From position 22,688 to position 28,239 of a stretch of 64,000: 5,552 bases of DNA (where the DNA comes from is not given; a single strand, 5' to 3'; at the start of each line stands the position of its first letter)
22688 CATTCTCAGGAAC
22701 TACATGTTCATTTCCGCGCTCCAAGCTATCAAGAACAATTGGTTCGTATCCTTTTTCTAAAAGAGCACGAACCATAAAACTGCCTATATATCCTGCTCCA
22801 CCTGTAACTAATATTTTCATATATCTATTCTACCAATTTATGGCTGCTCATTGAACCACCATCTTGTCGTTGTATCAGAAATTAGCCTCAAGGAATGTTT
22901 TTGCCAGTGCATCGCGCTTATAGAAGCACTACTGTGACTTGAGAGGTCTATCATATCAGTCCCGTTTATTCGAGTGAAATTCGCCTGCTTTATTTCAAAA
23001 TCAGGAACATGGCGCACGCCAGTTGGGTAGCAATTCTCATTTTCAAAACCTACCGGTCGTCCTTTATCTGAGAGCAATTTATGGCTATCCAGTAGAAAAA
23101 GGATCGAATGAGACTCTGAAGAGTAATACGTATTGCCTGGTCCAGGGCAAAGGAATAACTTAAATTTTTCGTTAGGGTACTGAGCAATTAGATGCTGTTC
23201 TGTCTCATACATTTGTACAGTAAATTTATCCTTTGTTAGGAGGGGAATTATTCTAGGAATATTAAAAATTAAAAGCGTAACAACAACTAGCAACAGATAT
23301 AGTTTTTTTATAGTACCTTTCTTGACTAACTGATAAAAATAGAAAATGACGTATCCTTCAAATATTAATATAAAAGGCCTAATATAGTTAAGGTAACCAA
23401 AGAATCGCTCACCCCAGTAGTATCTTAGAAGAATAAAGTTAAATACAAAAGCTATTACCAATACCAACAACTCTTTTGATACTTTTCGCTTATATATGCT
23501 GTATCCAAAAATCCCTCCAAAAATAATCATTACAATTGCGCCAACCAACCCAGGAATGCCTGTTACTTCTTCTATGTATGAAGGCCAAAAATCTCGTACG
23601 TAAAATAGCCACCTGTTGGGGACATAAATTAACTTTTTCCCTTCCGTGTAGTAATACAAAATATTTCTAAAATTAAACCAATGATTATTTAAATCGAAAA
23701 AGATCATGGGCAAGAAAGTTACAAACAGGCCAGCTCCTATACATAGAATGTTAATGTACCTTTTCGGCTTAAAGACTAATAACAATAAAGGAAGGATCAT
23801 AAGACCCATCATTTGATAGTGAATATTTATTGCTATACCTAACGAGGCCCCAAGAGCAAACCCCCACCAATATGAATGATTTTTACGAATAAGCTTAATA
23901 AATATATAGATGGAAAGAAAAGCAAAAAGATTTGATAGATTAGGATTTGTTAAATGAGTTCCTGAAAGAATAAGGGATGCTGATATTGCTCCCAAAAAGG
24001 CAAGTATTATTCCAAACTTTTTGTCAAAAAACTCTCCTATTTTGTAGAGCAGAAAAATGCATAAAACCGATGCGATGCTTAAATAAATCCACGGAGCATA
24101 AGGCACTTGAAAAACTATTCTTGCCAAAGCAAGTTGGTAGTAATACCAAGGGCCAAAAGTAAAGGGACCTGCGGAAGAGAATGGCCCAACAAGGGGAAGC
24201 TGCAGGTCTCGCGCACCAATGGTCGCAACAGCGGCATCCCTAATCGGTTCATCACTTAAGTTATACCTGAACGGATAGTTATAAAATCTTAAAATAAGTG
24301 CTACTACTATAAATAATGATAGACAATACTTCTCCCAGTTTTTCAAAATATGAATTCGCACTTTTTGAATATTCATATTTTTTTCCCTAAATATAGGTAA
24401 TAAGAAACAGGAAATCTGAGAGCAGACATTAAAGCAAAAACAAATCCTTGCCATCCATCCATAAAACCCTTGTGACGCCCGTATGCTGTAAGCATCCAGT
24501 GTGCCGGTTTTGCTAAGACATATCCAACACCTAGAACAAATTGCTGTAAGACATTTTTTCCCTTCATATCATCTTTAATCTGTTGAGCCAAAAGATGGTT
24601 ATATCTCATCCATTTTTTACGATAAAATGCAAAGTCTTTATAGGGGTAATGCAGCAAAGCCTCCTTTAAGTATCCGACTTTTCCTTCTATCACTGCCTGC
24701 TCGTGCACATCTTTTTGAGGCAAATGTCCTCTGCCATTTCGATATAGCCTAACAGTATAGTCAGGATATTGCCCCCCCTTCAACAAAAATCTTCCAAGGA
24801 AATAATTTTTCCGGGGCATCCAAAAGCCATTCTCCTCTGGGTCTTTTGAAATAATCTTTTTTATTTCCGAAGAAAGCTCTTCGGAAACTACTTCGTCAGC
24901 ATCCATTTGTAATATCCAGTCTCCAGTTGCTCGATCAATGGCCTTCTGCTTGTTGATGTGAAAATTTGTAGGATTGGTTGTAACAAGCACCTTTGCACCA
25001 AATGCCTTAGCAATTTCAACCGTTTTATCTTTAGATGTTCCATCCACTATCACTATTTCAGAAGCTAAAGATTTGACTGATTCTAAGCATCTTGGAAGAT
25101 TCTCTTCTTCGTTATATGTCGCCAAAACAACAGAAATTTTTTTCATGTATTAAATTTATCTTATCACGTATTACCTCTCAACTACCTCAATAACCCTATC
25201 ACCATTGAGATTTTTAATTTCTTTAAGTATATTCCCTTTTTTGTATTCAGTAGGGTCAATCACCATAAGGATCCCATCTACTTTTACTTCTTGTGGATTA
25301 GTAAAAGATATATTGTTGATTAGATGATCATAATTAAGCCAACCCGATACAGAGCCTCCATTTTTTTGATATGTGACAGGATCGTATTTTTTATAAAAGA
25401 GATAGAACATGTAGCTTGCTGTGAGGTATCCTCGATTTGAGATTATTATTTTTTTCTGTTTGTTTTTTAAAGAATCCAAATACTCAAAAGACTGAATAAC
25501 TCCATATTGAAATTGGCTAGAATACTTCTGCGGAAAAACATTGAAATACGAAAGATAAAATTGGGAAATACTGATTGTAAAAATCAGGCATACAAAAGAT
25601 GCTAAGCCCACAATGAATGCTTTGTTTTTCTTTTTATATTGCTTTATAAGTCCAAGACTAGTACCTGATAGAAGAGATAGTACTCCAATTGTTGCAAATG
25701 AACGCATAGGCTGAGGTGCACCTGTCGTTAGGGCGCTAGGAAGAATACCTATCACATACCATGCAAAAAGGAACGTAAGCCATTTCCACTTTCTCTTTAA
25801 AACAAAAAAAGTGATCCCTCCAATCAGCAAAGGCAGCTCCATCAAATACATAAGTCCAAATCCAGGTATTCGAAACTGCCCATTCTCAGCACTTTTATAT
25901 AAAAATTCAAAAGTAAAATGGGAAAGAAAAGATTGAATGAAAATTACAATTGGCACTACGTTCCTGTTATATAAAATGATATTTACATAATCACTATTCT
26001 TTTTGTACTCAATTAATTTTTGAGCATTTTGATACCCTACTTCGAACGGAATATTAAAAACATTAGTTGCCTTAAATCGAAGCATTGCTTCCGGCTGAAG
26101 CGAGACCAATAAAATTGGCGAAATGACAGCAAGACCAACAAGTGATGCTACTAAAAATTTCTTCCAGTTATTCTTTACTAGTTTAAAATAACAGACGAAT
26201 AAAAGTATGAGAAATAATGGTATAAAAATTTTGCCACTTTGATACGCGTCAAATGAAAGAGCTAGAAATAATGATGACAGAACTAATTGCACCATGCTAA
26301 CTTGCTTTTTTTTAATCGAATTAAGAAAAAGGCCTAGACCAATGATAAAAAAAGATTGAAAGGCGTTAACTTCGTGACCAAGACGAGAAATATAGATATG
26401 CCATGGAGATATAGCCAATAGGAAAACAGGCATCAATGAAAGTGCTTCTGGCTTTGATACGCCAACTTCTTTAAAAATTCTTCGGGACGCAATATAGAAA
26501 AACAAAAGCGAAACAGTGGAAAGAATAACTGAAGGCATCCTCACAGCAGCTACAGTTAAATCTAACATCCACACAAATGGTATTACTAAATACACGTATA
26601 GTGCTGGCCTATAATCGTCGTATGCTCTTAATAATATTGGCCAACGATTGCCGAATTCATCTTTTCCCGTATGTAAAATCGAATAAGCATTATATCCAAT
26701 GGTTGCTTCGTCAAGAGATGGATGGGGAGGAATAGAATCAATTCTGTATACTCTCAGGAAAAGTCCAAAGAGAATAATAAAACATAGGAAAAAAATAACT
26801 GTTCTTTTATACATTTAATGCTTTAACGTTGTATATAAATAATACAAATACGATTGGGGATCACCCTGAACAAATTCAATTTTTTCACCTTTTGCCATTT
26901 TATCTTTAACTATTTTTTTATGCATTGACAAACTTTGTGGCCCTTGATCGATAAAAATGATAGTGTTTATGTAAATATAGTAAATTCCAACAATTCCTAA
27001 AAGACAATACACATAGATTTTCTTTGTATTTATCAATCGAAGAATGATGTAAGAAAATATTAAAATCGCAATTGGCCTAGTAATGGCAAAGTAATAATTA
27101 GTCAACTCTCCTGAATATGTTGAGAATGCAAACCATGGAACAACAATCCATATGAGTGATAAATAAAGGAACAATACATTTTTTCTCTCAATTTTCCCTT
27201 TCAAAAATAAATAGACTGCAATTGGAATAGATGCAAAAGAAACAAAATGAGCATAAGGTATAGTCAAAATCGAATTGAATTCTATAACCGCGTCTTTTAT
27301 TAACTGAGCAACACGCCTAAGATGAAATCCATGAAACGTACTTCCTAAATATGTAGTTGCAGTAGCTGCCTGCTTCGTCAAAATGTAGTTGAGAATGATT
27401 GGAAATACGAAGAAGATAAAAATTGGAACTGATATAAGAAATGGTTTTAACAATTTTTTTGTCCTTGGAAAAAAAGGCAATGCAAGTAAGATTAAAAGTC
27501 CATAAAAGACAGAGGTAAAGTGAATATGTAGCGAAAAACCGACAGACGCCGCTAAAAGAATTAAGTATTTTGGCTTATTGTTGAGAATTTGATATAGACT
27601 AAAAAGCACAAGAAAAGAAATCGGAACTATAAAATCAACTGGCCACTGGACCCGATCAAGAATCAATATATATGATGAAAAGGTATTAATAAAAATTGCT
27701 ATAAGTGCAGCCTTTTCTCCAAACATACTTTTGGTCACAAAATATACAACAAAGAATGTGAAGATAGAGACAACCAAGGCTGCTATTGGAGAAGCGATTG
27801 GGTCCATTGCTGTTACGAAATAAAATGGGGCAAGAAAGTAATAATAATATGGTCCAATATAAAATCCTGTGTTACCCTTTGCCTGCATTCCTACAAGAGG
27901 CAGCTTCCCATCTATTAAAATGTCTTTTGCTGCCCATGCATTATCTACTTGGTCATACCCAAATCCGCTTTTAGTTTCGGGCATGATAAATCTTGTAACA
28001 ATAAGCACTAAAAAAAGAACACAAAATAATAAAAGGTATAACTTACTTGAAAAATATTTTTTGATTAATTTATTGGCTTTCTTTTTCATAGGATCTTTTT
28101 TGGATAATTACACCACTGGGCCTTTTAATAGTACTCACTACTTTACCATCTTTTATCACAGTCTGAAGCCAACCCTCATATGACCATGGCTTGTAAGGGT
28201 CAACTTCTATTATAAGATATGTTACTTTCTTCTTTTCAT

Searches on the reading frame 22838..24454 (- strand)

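Call 22: search_protein_families(library=pfam, proteins=[window:22838-24454:-], max_evalue=0.001)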
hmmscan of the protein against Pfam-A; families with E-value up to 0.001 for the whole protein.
window:22838-24454:- (538 aa): 1 family
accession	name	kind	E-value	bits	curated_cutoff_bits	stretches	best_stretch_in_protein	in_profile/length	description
PF13231.12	PMT_2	-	5.2e-08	33.7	26.1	1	126-232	29-135/160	Dolichyl-phosphate-mannose-protein mannosyltransferase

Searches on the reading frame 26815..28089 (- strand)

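Call 22: search_protein_families(library=pfam, proteins=[window:26815-28089:-], max_evalue=0.001)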
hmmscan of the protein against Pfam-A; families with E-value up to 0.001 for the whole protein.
window:26815-28089:- (424 aa): 1 family
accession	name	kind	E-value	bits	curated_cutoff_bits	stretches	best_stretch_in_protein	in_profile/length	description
PF13231.12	PMT_2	-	3.4e-07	31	26.1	1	80-229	4-154/160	Dolichyl-phosphate-mannose-protein mannosyltransferase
